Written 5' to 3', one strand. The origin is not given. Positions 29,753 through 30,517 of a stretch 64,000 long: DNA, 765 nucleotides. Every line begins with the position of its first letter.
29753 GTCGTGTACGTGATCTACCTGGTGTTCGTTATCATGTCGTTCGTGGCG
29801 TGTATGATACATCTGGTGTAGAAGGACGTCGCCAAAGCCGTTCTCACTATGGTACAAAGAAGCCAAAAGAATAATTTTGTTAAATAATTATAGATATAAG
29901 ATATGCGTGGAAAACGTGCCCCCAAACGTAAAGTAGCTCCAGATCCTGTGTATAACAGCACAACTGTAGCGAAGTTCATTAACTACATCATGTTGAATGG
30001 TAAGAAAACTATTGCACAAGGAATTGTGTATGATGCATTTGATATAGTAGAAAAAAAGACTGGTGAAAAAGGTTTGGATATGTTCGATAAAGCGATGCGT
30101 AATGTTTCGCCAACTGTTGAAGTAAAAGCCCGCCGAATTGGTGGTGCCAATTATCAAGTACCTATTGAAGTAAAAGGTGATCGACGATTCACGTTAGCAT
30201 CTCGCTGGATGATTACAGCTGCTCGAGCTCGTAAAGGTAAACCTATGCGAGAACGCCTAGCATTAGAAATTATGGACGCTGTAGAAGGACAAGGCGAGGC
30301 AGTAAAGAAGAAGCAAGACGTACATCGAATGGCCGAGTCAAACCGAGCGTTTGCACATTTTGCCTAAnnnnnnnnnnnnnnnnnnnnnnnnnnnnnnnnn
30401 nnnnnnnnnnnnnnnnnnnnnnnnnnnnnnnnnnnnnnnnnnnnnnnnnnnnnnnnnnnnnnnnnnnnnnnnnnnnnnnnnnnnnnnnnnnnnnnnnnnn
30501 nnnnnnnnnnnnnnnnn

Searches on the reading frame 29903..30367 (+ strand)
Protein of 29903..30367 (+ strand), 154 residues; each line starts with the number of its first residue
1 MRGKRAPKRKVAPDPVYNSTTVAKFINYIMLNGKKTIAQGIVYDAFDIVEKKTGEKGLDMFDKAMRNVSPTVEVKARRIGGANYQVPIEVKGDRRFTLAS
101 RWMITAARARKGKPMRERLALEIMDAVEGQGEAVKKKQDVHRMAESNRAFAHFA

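Call 87: search_protein_families(library=pfam, proteins=[window:29903-30367:+], max_evalue=0.001)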
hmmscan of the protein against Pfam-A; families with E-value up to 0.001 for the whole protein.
window:29903-30367:+ (154 aa): 1 family
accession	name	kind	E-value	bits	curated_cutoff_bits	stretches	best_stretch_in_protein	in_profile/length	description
PF00177.27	Ribosomal_S7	-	5.8e-62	208.1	24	1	2-148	2-148/148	Ribosomal protein S7p/S5e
